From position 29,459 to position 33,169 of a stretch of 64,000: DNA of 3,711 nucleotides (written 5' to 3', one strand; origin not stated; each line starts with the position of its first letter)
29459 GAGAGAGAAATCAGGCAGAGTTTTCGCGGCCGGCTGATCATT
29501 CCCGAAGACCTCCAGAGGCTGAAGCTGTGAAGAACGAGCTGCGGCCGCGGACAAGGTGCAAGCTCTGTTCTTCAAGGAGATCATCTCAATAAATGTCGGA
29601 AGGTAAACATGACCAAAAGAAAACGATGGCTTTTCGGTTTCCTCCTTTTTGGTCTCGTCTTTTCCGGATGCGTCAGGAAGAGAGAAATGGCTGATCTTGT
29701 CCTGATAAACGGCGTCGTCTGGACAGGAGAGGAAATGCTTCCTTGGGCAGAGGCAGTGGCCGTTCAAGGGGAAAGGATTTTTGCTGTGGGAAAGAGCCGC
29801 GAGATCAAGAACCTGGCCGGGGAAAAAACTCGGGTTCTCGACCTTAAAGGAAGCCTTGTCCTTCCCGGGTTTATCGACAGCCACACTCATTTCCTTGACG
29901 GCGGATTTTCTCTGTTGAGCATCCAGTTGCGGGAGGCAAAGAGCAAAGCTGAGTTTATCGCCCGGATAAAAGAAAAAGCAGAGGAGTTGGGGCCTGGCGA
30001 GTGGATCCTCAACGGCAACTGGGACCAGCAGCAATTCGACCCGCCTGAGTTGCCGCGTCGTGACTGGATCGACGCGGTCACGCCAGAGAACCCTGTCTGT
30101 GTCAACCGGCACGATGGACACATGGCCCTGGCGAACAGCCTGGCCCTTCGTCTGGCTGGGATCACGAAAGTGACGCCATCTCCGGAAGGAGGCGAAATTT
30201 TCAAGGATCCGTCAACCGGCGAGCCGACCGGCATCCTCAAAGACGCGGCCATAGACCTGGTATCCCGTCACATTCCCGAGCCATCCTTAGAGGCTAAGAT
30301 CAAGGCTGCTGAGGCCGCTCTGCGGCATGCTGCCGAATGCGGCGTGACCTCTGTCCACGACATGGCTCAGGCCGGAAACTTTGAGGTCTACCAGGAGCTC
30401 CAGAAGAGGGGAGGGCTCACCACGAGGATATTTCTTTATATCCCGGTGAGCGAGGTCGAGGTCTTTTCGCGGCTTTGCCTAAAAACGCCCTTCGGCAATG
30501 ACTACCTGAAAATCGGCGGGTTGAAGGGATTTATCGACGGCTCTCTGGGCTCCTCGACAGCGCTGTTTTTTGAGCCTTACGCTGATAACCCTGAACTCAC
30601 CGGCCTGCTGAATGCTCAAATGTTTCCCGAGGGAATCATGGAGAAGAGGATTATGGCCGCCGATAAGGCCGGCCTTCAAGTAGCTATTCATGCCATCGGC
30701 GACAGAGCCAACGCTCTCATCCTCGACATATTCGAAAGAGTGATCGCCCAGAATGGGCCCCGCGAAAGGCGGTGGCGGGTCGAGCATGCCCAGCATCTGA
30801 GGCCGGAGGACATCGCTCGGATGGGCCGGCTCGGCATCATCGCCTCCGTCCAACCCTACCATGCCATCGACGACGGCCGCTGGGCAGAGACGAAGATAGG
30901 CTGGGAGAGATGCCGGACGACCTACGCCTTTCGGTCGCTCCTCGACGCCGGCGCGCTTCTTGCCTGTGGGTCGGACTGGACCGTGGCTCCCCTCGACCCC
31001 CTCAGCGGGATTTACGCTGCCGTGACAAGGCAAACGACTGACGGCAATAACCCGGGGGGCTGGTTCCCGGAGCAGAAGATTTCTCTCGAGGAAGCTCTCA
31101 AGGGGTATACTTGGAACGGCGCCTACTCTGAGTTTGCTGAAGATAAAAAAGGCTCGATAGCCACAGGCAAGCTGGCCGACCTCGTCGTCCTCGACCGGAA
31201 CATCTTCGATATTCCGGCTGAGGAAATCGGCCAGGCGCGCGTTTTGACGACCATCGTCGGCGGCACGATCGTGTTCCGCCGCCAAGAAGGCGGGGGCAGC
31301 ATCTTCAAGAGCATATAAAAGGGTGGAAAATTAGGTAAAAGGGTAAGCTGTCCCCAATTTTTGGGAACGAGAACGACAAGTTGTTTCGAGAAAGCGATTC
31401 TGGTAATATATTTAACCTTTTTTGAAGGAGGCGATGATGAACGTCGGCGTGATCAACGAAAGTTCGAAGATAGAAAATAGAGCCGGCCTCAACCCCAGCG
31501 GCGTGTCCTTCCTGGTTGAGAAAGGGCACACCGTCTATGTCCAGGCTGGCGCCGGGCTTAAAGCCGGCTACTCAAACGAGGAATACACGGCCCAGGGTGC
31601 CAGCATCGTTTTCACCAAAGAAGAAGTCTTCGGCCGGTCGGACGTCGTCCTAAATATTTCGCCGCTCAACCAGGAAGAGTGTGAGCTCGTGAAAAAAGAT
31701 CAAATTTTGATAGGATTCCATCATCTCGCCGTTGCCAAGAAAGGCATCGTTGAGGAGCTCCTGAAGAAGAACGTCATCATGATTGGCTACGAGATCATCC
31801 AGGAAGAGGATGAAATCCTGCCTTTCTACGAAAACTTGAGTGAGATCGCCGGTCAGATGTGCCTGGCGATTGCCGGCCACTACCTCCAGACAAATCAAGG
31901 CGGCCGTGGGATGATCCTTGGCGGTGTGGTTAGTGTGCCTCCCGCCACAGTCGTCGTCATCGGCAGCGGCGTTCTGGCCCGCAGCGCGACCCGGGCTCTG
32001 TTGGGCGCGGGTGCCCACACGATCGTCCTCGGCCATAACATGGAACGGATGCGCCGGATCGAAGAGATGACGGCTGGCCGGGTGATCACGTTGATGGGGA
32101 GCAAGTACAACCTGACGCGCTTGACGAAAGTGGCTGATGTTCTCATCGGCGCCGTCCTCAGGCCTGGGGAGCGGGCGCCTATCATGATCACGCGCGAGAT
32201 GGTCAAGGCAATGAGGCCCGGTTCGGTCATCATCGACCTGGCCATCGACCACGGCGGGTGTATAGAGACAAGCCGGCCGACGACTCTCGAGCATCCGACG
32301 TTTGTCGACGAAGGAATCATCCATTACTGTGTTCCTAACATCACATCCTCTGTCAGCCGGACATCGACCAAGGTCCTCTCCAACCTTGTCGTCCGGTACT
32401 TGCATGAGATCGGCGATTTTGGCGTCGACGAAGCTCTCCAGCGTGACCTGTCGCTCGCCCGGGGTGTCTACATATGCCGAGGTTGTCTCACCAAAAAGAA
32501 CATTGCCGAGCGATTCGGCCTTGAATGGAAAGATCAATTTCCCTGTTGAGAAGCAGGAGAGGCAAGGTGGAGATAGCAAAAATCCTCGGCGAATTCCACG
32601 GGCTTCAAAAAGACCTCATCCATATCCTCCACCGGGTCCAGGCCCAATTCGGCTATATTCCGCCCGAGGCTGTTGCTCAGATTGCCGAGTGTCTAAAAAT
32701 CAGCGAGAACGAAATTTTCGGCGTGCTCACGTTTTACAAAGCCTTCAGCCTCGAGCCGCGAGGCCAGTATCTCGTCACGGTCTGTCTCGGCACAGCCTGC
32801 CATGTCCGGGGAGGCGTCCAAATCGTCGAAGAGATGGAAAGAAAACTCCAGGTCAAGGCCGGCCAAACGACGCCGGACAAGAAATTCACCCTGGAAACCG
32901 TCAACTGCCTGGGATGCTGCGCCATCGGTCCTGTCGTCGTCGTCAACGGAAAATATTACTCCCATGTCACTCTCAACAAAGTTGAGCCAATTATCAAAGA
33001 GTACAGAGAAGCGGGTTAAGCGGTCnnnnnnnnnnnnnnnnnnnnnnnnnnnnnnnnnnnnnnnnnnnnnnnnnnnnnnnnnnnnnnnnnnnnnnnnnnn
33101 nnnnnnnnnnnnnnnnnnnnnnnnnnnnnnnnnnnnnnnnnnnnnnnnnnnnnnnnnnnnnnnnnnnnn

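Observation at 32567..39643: NuoE/NuoF/NuoG-like genes fused in one operon with NfnA/NfnB-like genes: candidate flavin-based electron-bifurcating transhydrogenase or oxidoreductase (Bfu/Stn-like)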

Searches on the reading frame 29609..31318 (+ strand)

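Call 3: search_protein_families(library=pfam, proteins=[window:29609-31318:+])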
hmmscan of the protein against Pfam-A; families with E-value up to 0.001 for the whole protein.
window:29609-31318:+ (569 aa): 2 families
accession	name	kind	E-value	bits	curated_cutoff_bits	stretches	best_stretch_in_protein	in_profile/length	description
PF07969.17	Amidohydro_3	-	1.6e-118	397.6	29.7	1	75-556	1-472/472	Amidohydrolase family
PF01979.26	Amidohydro_1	-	3.4e-19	69.7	25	1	344-555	137-345/345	Amidohydrolase family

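Call 4: search_protein_families(library=ncbifam, proteins=[window:29609-31318:+])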
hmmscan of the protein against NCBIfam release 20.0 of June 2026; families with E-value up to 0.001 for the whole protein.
window:29609-31318:+ (569 aa): 51 families (the best 25 are shown)
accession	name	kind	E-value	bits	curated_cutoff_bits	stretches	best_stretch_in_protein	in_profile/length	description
TIGR01224.1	hutI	equivalog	6.6e-16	58.1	298.15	2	48-97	4-51/377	imidazolonepropionase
NF006056.0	PRK08204.1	subfamily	6.5e-15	54.8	391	2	336-533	196-384/449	hypothetical protein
NF006689.0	PRK09237.1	equivalog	1.7e-10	40.1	371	1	27-97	2-68/383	amidohydrolase/deacetylase family metallohydrolase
TIGR00221.1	nagA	equivalog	5.3e-10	38.8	225.65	1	30-98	5-68/380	N-acetylglucosamine-6-phosphate deacetylase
NF006679.0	PRK09228.1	subfamily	9.7e-10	37.8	351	1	49-95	33-79/433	guanine deaminase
NF011990.0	PRK15446.2-6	subfamily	1.3e-09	37.2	233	1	31-93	4-64/390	alpha-D-ribose 1-methylphosphonate 5-triphosphate diphosphatase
TIGR03178.1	allantoinase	equivalog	2.4e-09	36.5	357.85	1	29-99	1-64/441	allantoinase AllB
NF006560.0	PRK09061.1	subfamily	6e-09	34.7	340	1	19-94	17-86/517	amidohydrolase family protein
NF051886.1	XaaProDiPepCaul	equivalog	6.2e-09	35.4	500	1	48-97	19-66/398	Xaa-Pro dipeptidase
TIGR01975.1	isoAsp_dipep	equivalog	1.5e-08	34.3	331.25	1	50-99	20-69/389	beta-aspartyl-peptidase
TIGR02967.1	guan_deamin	equivalog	1.9e-08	33.7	375.4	1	50-95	9-54/401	guanine deaminase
NF002668.0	PRK02382.1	equivalog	2.7e-08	33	452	1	27-100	3-62/436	dihydroorotase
TIGR02318.1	phosphono_phnM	equivalog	3.3e-08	32.8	390.55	0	48-97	16-59/376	phosphonate metabolism protein PhnM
NF006559.0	PRK09060.1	equivalog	4e-08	32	482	1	26-100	3-70/444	dihydroorotase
TIGR02033.1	D-hydantoinase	equivalog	4.3e-08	32.5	393.25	1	48-95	17-60/454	dihydropyrimidinase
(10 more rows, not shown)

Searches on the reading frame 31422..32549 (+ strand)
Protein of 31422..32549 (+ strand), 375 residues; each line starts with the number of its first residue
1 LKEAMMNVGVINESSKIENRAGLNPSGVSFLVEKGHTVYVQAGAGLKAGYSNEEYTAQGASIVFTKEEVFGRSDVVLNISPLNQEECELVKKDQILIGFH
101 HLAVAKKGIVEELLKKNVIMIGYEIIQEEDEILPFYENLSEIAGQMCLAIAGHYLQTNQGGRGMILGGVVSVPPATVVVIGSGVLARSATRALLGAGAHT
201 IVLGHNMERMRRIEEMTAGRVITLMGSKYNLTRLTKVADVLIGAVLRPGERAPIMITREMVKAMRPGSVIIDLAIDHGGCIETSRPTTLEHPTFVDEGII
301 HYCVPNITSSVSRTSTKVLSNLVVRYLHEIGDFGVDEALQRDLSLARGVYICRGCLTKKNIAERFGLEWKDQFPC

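Call 3: search_protein_families(library=pfam, proteins=[window:31422-32549:+])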
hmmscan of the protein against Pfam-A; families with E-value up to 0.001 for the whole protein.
window:31422-32549:+ (375 aa): 4 families
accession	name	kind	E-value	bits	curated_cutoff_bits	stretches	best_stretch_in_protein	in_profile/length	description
PF01262.27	AlaDh_PNT_C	-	4.9e-62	209.6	23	1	150-358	4-213/214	Alanine dehydrogenase/PNT, C-terminal domain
PF05222.21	AlaDh_PNT_N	-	4.6e-33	114.8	30.4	1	9-143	1-136/136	Alanine dehydrogenase/PNT, N-terminal domain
PF02826.25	2-Hacid_dh_C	-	7.1e-07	29.2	25.1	0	173-274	35-127/178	D-isomer specific 2-hydroxyacid dehydrogenase, NAD binding domain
PF01488.26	Shikimate_DH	-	4.6e-05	23.9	24.3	1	175-275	13-113/138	Shikimate / quinate 5-dehydrogenase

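Call 4: search_protein_families(library=ncbifam, proteins=[window:31422-32549:+])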
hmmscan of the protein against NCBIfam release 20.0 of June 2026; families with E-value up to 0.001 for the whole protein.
window:31422-32549:+ (375 aa): 5 families
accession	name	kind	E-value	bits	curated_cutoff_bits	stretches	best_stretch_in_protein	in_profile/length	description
TIGR00518.1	alaDH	equivalog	2.5e-101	339.3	391.85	1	6-370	1-363/370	alanine dehydrogenase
NF006942.0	PRK09424.1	equivalog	1.4e-36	126.3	383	2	6-218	1-209/510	Re/Si-specific NAD(P)(+) transhydrogenase subunit alpha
TIGR00561.1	pntA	equivalog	2.7e-28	98.9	444.4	2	8-198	2-188/511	Re/Si-specific NAD(P)(+) transhydrogenase subunit alpha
NF006162.0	PRK08306.1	equivalog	3.5e-07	29.8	261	1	175-280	155-249/297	dipicolinate synthase subunit DpsA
TIGR02853.1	spore_dpaA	equivalog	0.00026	20.3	319.65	0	175-280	152-246/287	dipicolinic acid synthetase subunit A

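Call 76: search_solved_structures(query=window:31434-32549:+, max_evalue=1e-20)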
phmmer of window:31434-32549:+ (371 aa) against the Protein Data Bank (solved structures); distinct sequences matched with E-value up to 1e-20: 20.
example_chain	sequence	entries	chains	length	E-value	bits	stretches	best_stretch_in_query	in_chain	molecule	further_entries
2eez_A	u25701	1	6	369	7.6e-85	288.2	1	3-365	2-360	Alanine dehydrogenase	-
2voe_A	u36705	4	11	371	6.3e-79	268.7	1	2-365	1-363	ALANINE DEHYDROGENASE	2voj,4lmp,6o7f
2vhw_A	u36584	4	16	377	6.7e-79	268.6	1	2-365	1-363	ALANINE DEHYDROGENASE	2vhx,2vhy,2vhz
2vhv_A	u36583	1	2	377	3.4e-78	266.3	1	2-365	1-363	ALANINE DEHYDROGENASE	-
8hyh_A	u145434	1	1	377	1.6e-75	257.5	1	3-364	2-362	Alanine dehydrogenase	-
1pjb_A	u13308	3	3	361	7.2e-75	255.4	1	2-348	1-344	L-ALANINE DEHYDROGENASE | PROTEIN (L-ALANINE DEHYDROGENASE)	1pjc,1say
8hye_A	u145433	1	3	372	3e-73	250.1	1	2-365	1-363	Alanine dehydrogenase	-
9unz_A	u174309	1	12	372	2.3e-72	247.1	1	2-365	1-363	Alanine dehydrogenase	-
9vae_A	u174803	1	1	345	4.1e-71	243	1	14-327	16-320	alanine dehydrogenase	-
9wns_A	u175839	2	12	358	4.4e-71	242.9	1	14-327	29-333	alanine dehydrogenase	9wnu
6que_A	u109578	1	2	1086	5.4e-29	104.5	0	2-197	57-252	Nicotinamide nucleotide transhydrogenase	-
6qti_A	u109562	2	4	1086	5.4e-29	104.5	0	2-197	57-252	Nicotinamide nucleotide transhydrogenase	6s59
1ptj_A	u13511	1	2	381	2.8e-24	89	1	4-286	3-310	NAD(P) transhydrogenase subunit alpha part 1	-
1f8g_A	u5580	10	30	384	2.8e-24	89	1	4-286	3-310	NICOTINAMIDE NUCLEOTIDE TRANSHYDROGENASE | PROTON-TRANSLOCATING NICOTINAMIDE NUCLEOTIDE TRANSHYDROGENASE SUBUNIT PNTAA | nicotinamide nucleotide Transhydrogenas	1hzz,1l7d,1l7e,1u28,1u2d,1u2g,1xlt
2frd_A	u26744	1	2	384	3.9e-24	88.5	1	4-286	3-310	NAD(P) transhydrogenase subunit alpha part 1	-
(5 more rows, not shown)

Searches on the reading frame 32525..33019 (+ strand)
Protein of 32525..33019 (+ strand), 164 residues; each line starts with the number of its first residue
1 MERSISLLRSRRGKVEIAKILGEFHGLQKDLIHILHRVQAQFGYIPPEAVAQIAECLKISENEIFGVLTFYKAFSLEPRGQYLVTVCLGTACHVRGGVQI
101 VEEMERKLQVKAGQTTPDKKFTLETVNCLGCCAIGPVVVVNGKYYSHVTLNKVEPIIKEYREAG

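Call 3: search_protein_families(library=pfam, proteins=[window:32525-33019:+])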
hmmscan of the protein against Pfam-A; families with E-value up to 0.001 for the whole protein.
window:32525-33019:+ (164 aa): 1 family
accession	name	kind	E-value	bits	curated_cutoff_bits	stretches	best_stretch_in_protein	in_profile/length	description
PF01257.25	2Fe-2S_thioredx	-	1.2e-50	171.6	24.8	1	18-161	2-145/145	Thioredoxin-like [2Fe-2S] ferredoxin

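Call 4: search_protein_families(library=ncbifam, proteins=[window:32525-33019:+])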
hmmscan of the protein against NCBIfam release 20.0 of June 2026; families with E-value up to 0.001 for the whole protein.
window:32525-33019:+ (164 aa): 10 families
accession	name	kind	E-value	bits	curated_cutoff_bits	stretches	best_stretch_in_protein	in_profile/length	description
NF005722.0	PRK07539.1-2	equivalog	5.2e-42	143.6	141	1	14-160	10-156/157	NADH-quinone oxidoreductase subunit NuoE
NF005747.0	PRK07571.1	equivalog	1.1e-41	142.3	224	1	28-161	36-169/173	bidirectional hydrogenase complex protein HoxE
NF004638.0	PRK05988.1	equivalog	5.6e-41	140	198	1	15-161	12-158/159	formate dehydrogenase subunit gamma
TIGR01958.1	nuoE_fam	subfamily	1.6e-39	135.4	142.4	1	27-161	14-148/148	NADH-quinone oxidoreductase subunit NuoE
NF005725.0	PRK07539.1-5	equivalog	2.4e-36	125.1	220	1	30-161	40-172/174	NADH-quinone oxidoreductase subunit NuoE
NF005721.0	PRK07539.1-1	equivalog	9.5e-36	123.5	308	1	12-162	29-179/292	NADH-quinone oxidoreductase subunit NuoE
NF005723.0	PRK07539.1-3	equivalog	6.8e-26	91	226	1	30-160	25-156/158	NADH-quinone oxidoreductase subunit NuoE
NF005724.0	PRK07539.1-4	equivalog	4.1e-24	85.7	280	1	30-160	41-172/240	NADH-quinone oxidoreductase subunit NuoE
NF009040.0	PRK12373.1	equivalog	6.6e-21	75.5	514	1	30-160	38-169/400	NADH-quinone oxidoreductase subunit E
NF041612.1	fdxn_Clost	equivalog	1.2e-05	25.8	150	1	91-164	23-94/102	2Fe-2S ferredoxin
